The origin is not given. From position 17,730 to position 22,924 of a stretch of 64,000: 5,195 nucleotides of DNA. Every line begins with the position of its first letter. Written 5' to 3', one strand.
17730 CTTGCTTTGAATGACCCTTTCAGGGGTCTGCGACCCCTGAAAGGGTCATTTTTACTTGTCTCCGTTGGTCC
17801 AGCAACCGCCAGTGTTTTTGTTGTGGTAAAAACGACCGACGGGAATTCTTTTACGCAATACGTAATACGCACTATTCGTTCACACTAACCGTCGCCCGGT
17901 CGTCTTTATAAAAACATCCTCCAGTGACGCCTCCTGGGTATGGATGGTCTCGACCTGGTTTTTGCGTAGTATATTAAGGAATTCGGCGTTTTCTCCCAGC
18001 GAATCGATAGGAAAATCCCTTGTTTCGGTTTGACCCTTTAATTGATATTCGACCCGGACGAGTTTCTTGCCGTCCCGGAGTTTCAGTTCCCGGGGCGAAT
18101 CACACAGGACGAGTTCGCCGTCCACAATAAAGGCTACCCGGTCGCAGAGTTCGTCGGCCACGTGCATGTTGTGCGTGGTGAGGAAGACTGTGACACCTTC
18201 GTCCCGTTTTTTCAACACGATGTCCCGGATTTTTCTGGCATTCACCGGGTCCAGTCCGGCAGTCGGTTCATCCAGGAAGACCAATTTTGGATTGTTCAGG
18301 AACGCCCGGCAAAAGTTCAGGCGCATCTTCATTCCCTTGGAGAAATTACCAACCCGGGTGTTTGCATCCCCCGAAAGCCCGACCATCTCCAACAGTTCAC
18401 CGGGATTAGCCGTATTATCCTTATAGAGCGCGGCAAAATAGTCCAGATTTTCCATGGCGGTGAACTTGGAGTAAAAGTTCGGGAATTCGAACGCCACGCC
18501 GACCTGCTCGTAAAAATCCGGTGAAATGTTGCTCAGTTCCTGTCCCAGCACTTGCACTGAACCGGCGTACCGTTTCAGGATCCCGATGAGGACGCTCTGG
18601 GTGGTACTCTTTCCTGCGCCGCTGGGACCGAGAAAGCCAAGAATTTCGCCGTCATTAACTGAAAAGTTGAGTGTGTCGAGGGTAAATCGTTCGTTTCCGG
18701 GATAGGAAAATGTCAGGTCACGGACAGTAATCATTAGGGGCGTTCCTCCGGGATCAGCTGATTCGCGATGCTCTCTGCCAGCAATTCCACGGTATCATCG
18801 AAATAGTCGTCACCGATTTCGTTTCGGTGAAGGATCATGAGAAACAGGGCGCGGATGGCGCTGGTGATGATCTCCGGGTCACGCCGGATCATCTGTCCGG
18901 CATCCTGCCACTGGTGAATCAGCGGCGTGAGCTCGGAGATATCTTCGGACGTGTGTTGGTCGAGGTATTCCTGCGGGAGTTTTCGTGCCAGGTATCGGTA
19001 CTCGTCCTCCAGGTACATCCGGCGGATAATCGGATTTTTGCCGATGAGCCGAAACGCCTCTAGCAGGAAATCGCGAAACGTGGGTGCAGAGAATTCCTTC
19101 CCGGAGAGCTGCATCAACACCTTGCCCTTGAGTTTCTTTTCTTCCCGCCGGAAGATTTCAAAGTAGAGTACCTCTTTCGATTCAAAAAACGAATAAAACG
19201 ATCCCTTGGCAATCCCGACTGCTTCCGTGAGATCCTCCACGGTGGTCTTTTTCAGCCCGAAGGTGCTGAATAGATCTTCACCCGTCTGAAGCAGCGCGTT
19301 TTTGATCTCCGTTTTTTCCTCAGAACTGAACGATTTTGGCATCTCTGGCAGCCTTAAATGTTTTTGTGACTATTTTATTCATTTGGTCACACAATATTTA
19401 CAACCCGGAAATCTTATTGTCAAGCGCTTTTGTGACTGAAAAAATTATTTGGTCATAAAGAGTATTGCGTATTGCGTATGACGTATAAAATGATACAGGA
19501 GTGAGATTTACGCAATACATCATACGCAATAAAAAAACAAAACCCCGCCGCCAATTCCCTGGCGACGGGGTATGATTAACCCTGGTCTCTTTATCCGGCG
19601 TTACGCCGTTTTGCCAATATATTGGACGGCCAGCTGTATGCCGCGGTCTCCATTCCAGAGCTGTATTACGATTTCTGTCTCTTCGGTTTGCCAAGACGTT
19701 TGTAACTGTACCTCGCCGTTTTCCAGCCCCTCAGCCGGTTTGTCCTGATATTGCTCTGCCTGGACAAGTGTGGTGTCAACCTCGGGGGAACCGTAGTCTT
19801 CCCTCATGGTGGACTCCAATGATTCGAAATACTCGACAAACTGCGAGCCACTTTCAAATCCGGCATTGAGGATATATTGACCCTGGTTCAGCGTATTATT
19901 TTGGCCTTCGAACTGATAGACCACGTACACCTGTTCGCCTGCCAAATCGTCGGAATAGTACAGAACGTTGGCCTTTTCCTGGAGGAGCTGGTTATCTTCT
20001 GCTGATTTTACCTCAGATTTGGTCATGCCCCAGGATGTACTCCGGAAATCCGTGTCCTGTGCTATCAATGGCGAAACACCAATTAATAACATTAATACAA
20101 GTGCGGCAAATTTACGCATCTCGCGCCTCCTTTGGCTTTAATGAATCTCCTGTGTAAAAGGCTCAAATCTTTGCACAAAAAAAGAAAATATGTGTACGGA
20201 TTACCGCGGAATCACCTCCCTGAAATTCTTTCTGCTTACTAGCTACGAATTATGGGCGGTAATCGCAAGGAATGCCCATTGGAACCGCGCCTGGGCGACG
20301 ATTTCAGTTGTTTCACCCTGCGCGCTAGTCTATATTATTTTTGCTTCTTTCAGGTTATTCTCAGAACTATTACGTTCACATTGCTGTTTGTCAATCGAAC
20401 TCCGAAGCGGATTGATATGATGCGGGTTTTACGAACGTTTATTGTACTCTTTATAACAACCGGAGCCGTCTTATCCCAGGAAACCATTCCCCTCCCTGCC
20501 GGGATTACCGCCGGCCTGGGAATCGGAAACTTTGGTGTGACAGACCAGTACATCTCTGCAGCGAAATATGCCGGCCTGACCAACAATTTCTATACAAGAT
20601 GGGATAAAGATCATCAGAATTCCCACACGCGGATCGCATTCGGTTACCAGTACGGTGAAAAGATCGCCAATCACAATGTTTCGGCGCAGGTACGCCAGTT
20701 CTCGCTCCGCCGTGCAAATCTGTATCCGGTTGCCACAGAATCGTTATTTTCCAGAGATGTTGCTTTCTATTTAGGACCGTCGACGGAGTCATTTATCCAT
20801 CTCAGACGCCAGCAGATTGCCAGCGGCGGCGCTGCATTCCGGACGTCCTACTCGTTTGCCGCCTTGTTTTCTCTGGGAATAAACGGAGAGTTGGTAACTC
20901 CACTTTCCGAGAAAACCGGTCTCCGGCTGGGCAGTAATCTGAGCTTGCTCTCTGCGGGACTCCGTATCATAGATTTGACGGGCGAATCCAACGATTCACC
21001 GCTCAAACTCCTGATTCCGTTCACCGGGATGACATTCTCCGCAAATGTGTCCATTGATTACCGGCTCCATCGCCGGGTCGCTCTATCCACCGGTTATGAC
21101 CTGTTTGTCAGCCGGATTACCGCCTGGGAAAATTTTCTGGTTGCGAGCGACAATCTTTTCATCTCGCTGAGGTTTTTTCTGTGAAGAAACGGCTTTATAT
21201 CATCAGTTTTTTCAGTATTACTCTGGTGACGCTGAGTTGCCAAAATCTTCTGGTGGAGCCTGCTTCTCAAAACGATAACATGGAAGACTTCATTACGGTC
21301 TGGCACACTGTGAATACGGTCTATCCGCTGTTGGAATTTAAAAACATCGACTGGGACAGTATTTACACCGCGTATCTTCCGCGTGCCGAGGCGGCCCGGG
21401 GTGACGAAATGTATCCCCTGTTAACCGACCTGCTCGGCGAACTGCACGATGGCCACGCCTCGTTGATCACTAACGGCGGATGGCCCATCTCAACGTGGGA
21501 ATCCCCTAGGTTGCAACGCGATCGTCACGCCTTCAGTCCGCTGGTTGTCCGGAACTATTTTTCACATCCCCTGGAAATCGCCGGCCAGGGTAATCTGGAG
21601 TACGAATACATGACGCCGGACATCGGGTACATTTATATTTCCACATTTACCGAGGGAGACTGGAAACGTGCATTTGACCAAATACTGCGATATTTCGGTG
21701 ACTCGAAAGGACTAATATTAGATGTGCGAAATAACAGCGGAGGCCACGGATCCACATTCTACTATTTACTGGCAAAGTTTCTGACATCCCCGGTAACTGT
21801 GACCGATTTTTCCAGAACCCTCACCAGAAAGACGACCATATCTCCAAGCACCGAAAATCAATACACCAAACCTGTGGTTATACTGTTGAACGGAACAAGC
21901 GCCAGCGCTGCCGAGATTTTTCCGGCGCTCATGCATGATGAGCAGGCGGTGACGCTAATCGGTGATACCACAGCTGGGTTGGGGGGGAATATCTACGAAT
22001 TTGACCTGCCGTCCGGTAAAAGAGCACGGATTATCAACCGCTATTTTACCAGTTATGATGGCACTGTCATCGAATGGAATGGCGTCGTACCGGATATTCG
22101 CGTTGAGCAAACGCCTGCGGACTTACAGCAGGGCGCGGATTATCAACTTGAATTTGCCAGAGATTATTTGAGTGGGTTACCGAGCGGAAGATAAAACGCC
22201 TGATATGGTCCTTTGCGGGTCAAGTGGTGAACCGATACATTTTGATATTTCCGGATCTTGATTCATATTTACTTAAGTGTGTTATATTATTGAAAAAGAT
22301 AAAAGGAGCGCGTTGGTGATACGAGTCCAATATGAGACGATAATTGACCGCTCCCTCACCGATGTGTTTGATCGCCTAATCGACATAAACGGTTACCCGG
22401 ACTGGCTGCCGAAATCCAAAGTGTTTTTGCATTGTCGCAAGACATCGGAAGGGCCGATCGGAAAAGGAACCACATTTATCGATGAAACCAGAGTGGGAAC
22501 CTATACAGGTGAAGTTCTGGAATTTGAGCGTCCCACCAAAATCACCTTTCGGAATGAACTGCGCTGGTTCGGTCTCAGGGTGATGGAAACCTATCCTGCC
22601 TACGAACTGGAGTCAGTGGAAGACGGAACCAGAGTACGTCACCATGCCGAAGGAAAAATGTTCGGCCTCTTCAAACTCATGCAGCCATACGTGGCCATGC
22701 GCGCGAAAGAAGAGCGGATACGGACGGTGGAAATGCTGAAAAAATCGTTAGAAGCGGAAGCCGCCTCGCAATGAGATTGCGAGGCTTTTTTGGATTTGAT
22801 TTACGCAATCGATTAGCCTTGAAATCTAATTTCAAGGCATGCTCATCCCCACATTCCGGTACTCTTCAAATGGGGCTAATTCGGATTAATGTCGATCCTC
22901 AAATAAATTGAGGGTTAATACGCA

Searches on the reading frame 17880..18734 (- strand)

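Call 53: search_protein_families(library=pfam, proteins=[window:17880-18734:-], max_evalue=0.01)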
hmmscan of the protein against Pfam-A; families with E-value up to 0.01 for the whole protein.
window:17880-18734:- (284 aa): 2 families
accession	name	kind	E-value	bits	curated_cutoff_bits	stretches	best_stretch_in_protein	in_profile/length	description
PF00005.33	ABC_tran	-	1e-28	101.1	25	1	19-159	1-137/137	ABC transporter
PF13304.12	AAA_21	-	9e-12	46.1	27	1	113-192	202-302/304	AAA domain, putative AbiEii toxin, Type IV TA system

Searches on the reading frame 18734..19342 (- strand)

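Call 53: search_protein_families(library=pfam, proteins=[window:18734-19342:-], max_evalue=0.01)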
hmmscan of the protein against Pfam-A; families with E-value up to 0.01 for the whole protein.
window:18734-19342:- (202 aa): 1 family
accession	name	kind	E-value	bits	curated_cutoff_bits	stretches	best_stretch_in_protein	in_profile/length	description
PF00440.29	TetR_N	-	1.2e-10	41.4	24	1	17-63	1-47/47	Bacterial regulatory proteins, tetR family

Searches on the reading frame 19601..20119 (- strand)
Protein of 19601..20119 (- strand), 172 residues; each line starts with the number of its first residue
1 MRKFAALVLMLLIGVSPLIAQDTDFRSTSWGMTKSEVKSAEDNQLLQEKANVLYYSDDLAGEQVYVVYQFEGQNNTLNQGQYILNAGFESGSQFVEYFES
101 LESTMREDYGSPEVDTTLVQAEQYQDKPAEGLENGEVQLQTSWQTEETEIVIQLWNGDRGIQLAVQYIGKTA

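Call 53: search_protein_families(library=pfam, proteins=[window:19601-20119:-], max_evalue=0.01)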
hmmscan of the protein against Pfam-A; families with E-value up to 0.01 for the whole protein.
window:19601-20119:- (172 aa): 1 family
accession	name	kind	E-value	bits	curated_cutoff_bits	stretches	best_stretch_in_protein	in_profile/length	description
PF14524.12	Wzt_C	-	0.0097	16.3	30.4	0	59-93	79-112/143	Wzt C-terminal domain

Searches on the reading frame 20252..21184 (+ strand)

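Call 54: search_protein_families(library=pfam, proteins=[window:20252-21184:+], max_evalue=0.1)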
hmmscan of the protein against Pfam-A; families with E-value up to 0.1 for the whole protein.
window:20252-21184:+ (310 aa): 1 family
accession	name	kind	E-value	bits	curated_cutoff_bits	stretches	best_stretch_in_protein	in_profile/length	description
PF07457.16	DUF1516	-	0.017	15.7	30.5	1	35-105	12-85/108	Protein of unknown function (DUF1516)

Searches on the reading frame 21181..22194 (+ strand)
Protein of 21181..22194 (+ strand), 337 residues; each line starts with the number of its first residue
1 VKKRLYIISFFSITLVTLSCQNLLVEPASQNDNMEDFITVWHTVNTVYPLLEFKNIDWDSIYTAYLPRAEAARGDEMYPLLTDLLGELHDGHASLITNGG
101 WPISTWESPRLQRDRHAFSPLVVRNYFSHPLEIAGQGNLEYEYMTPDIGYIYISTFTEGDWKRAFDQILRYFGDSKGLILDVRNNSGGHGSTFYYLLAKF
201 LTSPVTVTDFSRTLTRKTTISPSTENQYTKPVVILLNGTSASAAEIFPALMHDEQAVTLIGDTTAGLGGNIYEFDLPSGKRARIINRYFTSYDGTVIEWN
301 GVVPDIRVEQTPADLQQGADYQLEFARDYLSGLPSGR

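Call 17: search_protein_families(library=pfam, proteins=[window:21181-22194:+])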
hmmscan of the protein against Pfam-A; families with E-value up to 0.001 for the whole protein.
window:21181-22194:+ (337 aa): 2 families
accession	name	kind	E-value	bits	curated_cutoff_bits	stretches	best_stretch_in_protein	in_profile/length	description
PF03572.23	Peptidase_S41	-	6.6e-32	110.8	24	1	147-308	1-165/165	Peptidase family S41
PF14684.11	Tricorn_C1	-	1.3e-07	31.8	24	1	31-73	3-45/59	Tricorn protease C1 domain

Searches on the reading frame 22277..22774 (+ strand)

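Call 17: search_protein_families(library=pfam, proteins=[window:22277-22774:+])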
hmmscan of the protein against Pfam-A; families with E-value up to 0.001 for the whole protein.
window:22277-22774:+ (165 aa): 1 family
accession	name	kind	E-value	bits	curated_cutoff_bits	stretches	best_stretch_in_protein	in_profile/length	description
PF10604.15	Polyketide_cyc2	-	2e-08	35.1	27.4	1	15-158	2-141/142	Polyketide cyclase / dehydrase and lipid transport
